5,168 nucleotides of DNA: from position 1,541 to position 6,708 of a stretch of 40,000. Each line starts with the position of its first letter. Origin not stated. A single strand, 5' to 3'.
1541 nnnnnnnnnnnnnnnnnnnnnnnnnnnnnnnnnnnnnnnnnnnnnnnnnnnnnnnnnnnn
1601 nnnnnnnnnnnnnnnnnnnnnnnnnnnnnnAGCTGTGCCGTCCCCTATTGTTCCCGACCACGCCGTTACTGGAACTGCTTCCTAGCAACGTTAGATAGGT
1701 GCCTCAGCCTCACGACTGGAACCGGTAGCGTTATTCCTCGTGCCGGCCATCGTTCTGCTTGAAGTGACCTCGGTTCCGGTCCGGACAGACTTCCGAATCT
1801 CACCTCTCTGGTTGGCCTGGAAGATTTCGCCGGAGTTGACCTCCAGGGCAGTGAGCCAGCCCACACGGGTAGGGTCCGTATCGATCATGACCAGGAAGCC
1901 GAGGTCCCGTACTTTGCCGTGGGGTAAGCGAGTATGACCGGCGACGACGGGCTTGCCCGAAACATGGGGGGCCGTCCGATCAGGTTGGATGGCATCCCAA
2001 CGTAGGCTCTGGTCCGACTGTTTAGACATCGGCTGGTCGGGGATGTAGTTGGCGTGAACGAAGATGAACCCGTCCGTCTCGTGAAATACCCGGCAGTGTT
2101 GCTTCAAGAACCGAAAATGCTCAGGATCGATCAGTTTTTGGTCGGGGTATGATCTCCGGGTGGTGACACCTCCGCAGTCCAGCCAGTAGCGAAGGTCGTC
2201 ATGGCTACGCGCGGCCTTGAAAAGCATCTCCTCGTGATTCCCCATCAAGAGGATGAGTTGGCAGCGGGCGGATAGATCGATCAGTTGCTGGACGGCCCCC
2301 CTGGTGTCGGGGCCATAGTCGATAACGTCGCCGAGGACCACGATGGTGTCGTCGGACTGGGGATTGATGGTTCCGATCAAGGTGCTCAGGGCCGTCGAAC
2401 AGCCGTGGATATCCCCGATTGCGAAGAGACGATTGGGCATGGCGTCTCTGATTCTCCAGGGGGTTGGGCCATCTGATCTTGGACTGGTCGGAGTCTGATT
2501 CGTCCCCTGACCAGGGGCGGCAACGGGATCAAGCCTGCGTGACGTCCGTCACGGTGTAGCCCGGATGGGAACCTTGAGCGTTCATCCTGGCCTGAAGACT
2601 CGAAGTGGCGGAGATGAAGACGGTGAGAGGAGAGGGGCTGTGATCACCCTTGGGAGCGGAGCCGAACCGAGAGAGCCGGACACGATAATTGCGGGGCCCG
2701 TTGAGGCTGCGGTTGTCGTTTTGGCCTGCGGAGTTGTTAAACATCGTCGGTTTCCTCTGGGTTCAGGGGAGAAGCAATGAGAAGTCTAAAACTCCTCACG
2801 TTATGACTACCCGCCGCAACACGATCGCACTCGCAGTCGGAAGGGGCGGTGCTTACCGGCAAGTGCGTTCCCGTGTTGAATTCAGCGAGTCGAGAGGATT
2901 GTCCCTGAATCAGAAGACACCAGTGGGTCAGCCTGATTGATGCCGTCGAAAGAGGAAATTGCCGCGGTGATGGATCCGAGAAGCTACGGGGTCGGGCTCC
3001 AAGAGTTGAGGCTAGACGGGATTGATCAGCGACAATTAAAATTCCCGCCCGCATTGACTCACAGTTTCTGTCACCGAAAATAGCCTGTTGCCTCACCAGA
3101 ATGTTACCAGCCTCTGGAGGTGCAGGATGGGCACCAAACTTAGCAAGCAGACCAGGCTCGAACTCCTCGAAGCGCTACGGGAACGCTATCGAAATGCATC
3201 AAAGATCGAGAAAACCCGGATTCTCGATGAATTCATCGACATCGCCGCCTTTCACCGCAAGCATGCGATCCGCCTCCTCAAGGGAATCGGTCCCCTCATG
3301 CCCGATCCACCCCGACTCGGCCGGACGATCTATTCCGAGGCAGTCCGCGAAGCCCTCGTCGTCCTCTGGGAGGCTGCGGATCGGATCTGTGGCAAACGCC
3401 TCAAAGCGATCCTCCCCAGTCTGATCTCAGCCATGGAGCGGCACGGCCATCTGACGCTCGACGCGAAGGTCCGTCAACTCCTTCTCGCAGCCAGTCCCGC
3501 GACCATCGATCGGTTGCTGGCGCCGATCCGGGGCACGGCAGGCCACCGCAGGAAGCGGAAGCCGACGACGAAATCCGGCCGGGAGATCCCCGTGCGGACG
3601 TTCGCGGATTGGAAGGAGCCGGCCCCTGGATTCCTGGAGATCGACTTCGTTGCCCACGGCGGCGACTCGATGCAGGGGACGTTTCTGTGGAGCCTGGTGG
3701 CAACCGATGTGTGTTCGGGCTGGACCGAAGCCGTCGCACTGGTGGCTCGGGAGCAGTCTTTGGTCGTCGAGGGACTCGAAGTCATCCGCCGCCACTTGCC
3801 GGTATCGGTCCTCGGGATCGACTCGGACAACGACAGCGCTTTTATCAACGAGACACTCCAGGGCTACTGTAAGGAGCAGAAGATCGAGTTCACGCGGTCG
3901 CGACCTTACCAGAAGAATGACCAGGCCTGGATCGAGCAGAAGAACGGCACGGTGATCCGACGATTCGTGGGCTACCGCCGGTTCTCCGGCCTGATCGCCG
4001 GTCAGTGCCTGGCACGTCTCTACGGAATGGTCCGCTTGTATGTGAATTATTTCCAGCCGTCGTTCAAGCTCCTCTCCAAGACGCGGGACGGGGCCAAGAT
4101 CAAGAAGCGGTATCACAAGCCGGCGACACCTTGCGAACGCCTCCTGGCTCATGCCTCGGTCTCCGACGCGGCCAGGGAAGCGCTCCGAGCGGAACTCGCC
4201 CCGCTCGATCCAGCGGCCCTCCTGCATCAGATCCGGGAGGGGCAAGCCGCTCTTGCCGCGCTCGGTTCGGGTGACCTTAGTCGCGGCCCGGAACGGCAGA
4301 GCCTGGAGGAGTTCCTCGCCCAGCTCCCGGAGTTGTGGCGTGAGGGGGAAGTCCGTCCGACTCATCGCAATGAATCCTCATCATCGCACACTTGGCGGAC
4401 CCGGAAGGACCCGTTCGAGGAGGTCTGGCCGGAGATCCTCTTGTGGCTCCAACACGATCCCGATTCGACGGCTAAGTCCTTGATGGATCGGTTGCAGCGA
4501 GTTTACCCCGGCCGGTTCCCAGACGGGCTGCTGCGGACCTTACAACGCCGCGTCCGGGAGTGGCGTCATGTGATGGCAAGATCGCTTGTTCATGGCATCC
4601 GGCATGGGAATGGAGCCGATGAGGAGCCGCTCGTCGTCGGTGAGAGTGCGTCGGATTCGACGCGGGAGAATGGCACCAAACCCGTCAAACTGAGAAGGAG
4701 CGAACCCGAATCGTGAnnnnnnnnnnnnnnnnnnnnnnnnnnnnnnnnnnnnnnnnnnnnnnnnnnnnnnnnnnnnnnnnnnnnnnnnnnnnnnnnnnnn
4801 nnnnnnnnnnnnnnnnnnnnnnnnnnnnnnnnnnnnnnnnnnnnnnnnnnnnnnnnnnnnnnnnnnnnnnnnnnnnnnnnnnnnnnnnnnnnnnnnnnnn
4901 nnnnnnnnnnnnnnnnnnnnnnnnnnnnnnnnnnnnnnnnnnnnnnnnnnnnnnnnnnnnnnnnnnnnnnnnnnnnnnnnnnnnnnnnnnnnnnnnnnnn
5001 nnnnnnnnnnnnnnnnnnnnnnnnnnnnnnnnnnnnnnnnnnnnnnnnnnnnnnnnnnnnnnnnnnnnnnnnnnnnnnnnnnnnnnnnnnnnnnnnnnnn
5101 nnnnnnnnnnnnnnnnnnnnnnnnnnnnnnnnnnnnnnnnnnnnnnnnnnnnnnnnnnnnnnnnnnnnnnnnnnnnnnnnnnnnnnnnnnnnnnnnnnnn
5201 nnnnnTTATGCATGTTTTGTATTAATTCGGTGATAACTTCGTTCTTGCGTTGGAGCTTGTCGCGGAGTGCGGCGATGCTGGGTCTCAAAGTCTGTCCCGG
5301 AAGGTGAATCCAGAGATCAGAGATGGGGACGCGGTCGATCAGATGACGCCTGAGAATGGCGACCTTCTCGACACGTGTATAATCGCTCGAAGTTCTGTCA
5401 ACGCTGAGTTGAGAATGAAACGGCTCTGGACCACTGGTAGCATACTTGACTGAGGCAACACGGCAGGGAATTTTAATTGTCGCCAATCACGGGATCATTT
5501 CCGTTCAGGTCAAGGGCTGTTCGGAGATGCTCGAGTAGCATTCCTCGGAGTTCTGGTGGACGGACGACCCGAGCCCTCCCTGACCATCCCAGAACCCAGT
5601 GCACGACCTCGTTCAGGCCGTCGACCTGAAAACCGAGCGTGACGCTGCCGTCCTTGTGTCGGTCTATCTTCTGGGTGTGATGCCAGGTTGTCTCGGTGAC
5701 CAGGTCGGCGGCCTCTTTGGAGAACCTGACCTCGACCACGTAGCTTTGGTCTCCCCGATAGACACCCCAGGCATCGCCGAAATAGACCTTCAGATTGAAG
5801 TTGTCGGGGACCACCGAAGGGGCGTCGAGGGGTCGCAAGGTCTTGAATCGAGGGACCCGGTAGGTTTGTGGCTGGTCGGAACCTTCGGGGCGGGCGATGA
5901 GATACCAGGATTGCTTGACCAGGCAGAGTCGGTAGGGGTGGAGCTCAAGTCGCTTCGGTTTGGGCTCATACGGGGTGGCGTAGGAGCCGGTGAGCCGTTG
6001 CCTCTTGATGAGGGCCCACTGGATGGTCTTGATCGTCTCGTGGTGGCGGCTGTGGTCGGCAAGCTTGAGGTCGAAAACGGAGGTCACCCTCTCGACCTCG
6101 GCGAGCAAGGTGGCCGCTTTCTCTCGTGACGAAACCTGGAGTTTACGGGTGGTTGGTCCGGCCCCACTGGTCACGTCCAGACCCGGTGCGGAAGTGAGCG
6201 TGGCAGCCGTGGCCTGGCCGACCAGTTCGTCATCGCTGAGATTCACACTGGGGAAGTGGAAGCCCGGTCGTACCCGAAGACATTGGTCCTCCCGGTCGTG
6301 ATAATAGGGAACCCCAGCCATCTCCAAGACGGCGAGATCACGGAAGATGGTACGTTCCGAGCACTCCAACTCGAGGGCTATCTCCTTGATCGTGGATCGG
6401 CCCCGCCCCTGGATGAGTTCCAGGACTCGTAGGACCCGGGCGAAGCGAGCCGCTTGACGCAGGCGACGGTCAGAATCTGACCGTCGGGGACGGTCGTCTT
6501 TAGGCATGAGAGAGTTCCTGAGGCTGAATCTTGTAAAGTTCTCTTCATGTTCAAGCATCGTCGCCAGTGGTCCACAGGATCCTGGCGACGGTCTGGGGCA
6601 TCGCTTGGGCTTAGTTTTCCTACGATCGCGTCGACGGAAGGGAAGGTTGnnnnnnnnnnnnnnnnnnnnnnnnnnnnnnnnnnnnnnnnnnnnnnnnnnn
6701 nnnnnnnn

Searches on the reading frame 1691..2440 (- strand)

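Call 6: search_protein_families(library=pfam, proteins=[window:1691-2440:-], max_evalue=0.01)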
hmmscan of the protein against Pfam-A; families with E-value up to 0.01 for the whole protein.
window:1691-2440:- (249 aa): 1 family
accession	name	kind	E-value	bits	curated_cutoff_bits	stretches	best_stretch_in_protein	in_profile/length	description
PF00149.33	Metallophos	-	3.9e-14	54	21.5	1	5-131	3-116/191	Calcineurin-like phosphoesterase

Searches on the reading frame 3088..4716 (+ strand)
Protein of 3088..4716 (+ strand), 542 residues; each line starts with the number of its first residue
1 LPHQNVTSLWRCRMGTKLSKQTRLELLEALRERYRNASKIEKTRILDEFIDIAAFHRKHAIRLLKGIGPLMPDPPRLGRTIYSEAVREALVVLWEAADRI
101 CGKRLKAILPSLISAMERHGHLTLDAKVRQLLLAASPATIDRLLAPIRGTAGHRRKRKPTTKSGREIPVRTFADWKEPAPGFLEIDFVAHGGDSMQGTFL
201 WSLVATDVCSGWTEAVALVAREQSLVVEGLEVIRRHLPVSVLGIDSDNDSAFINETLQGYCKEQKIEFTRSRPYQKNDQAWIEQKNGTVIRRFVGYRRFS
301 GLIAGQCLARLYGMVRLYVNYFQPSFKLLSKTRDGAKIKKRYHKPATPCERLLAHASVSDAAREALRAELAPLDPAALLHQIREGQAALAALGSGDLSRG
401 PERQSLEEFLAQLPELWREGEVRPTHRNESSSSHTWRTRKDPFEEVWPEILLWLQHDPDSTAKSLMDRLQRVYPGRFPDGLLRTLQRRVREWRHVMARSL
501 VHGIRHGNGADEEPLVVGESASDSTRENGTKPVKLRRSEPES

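Call 6: search_protein_families(library=pfam, proteins=[window:3088-4716:+], max_evalue=0.01)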
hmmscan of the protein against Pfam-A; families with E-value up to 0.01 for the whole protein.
window:3088-4716:+ (542 aa): 1 family
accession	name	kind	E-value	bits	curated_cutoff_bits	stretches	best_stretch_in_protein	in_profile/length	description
PF00665.32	rve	-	8.6e-10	39.2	32.6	1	181-275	6-101/102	Integrase core domain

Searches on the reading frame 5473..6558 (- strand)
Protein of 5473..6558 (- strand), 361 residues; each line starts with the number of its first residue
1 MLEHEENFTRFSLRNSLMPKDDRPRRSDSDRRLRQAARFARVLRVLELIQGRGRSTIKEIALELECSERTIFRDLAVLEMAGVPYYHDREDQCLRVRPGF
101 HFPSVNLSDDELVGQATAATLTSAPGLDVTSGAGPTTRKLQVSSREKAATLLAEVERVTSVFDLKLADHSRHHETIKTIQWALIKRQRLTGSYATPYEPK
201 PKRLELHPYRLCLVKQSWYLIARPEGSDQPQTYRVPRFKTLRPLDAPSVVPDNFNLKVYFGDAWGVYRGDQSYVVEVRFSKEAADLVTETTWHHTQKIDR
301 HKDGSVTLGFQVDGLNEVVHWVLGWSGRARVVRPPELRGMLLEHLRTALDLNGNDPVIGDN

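Call 6: search_protein_families(library=pfam, proteins=[window:5473-6558:-], max_evalue=0.01)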
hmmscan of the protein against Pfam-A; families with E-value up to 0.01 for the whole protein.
window:5473-6558:- (361 aa): 6 families
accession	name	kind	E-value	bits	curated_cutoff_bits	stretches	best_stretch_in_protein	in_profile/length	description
PF25583.1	WCX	-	3.8e-17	62.8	23.9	1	273-349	3-76/76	WCX domain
PF13280.12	WYL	-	4e-14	52.8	21.8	1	174-242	1-69/70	WYL domain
PF08279.18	HTH_11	-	6.8e-08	32.7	25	1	41-84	1-45/55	HTH domain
PF19187.6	HTH_PafC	-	2.6e-05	24.5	32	1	38-88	2-52/115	PafC helix-turn-helix domain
PF08220.18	HTH_DeoR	-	0.0016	18.6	21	1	45-83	5-43/57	DeoR-like helix-turn-helix domain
PF25212.1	HVO_A0114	-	0.0027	17.9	27.6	1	41-83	23-65/84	HVO_A0114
